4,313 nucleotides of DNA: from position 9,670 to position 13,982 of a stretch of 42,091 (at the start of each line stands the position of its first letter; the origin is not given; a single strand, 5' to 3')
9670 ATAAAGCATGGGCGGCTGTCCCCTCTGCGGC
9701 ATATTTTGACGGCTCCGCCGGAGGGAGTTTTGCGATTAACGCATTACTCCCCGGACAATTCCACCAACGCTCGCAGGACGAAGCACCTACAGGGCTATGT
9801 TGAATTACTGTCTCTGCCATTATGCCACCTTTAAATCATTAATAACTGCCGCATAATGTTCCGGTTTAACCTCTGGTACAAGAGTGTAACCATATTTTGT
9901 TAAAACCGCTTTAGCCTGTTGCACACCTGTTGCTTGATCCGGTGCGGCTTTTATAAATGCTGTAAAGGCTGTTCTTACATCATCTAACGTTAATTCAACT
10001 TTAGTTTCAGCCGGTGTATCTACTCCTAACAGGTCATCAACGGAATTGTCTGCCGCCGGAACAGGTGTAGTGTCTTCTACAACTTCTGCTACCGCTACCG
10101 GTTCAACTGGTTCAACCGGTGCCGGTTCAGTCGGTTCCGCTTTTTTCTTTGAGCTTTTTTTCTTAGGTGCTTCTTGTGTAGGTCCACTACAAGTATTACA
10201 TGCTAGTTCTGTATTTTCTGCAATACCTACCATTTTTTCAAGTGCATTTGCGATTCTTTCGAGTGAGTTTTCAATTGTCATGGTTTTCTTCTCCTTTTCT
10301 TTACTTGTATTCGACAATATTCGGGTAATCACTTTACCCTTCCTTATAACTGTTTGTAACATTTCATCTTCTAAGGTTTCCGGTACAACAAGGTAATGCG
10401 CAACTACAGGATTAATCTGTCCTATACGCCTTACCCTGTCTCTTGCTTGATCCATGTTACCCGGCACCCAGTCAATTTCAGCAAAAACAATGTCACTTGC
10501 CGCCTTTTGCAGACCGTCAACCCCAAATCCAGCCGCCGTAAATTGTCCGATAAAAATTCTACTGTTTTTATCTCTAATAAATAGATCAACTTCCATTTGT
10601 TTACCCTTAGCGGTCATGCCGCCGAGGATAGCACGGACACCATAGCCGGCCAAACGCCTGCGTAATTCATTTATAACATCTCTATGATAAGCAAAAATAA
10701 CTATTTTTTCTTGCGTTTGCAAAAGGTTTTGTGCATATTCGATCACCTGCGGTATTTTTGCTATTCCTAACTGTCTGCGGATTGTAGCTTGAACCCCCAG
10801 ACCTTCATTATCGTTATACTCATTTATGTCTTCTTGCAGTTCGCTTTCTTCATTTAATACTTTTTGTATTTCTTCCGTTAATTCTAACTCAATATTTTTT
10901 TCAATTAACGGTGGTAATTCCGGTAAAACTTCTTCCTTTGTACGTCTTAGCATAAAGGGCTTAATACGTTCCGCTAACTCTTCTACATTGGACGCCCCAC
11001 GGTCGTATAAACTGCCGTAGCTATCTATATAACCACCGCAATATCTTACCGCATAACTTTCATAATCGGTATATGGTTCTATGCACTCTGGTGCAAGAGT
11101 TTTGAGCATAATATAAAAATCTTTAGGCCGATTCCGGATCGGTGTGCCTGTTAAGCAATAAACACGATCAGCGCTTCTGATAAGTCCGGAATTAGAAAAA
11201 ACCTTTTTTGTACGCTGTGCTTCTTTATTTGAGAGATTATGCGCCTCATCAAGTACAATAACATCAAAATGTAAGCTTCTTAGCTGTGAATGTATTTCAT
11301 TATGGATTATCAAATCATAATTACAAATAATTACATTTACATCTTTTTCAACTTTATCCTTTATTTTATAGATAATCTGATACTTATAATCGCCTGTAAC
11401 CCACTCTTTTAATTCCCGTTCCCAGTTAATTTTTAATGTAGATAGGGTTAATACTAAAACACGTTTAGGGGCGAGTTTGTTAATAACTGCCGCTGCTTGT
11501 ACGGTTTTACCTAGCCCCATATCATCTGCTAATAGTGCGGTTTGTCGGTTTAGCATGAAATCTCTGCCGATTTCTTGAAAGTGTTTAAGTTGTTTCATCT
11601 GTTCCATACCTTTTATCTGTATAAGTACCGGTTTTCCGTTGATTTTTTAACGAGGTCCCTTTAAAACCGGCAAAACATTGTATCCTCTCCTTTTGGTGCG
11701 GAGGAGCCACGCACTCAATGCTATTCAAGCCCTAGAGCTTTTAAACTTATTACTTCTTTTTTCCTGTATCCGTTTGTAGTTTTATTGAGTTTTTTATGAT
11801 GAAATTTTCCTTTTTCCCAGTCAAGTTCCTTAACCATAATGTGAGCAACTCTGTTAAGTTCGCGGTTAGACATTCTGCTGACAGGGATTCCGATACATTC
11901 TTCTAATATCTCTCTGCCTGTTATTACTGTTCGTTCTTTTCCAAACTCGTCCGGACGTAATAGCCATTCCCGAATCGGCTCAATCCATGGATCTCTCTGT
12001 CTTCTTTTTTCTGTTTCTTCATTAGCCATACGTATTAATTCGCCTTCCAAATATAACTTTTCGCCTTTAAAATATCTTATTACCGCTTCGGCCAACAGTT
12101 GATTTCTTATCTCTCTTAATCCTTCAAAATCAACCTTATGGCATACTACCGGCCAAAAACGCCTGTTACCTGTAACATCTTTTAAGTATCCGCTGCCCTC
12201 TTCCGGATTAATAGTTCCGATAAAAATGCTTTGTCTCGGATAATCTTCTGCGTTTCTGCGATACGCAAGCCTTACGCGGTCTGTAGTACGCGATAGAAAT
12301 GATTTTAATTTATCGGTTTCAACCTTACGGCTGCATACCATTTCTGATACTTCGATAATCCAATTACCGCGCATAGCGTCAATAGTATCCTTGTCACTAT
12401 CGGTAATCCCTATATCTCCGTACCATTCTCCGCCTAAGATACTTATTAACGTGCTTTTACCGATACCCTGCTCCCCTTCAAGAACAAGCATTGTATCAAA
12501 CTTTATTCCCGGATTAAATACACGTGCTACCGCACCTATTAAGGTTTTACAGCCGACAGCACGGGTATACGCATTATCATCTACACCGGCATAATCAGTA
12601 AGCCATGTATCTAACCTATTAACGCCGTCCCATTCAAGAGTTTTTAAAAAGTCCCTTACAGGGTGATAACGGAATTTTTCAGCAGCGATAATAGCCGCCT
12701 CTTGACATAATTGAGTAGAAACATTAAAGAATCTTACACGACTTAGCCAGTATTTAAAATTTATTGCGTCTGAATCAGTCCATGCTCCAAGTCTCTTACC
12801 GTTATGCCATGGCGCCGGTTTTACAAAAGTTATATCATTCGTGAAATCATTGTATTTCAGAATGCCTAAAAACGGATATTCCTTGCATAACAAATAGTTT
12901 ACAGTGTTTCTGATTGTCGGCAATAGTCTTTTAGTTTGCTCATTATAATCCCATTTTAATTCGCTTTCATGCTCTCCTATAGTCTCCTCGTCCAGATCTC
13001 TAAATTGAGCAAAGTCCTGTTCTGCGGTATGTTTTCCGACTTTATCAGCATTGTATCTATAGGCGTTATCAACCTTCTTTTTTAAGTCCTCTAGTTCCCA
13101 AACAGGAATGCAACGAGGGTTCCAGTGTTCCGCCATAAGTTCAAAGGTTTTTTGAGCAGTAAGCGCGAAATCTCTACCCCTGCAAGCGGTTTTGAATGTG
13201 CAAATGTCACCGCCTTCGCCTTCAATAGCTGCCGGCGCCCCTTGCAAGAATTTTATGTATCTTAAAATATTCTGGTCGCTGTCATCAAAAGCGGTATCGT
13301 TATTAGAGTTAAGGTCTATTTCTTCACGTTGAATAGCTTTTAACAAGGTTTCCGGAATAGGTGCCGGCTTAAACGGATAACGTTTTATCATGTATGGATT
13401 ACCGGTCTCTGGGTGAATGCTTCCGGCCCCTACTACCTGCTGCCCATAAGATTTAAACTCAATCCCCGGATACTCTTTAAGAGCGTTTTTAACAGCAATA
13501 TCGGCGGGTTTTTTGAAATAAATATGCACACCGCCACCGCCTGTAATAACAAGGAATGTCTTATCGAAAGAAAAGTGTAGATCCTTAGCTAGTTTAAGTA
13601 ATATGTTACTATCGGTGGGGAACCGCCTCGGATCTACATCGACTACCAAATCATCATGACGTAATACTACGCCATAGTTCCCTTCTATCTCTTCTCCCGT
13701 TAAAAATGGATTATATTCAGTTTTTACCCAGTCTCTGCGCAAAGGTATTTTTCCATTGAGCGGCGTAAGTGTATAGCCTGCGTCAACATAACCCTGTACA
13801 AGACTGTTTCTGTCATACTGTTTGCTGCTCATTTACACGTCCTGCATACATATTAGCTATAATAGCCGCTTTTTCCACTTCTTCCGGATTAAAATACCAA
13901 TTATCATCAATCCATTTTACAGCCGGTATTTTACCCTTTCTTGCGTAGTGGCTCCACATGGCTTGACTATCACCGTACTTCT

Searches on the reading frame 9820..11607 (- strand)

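Call 19: search_protein_families(library=phrogs, proteins=[window:9820-11607:-], max_evalue=0.001)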
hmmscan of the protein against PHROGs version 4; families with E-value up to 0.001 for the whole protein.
window:9820-11607:- (595 aa): 11 families
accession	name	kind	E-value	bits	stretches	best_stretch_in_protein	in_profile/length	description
phrog_62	-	DNA, RNA and nucleotide metabolism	5.5e-95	320.2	1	5-456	695-1159/1881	DNA helicase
phrog_29996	-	unknown function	1.7e-21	77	2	6-253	723-965/1189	-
phrog_23807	-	unknown function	2.2e-15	56.5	2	21-266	146-388/1053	-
phrog_16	-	DNA, RNA and nucleotide metabolism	2.9e-13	49.9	1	19-178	288-435/986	DNA helicase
phrog_26785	-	unknown function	4.3e-10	39.2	1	23-165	270-416/1087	-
phrog_1685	-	unknown function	4.9e-10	38.3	1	345-440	1464-1558/2278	-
phrog_11801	-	other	1.1e-09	37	1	147-292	1099-1260/2269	DNA methyltransferase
phrog_24008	-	DNA, RNA and nucleotide metabolism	1e-06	27.9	1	2-169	476-646/1006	helicase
phrog_11354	-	unknown function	5.3e-05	23.9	1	352-431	27-105/116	-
phrog_38276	-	unknown function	0.00014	23.3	1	523-591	92-153/158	-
phrog_408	-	unknown function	0.00016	23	1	532-593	50-106/111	-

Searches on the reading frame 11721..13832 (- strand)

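Call 19: search_protein_families(library=phrogs, proteins=[window:11721-13832:-], max_evalue=0.001)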
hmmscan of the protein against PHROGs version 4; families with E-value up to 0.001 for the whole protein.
window:11721-13832:- (703 aa): 10 families
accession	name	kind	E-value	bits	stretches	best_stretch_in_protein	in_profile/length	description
phrog_256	-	DNA, RNA and nucleotide metabolism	3.5e-111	374.2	1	265-680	337-779/798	DNA helicase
phrog_1313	-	DNA, RNA and nucleotide metabolism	9.5e-108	362.5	1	254-693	100-556/568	DNA helicase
phrog_15962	-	DNA, RNA and nucleotide metabolism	4e-72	244.7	1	257-676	355-790/835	DNA primase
phrog_2249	-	DNA, RNA and nucleotide metabolism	2.3e-44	153.2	1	326-685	438-767/802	DNA primase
phrog_16593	-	DNA, RNA and nucleotide metabolism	4.1e-35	122.4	1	363-612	475-724/823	DNA primase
phrog_36873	-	DNA, RNA and nucleotide metabolism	4.3e-35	121.7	1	377-623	478-723/1082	DNA helicase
phrog_1156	-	DNA, RNA and nucleotide metabolism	1.9e-21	77.4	1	15-199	20-221/855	DNA primase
phrog_4630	-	DNA, RNA and nucleotide metabolism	1.6e-18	67.7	1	376-567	169-368/581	DNA primase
phrog_3022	-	DNA, RNA and nucleotide metabolism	1.4e-09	37.9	1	51-192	74-212/788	DNA primase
phrog_5852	-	DNA, RNA and nucleotide metabolism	1.5e-05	25.4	1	52-150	135-228/242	DNA polymerase/primase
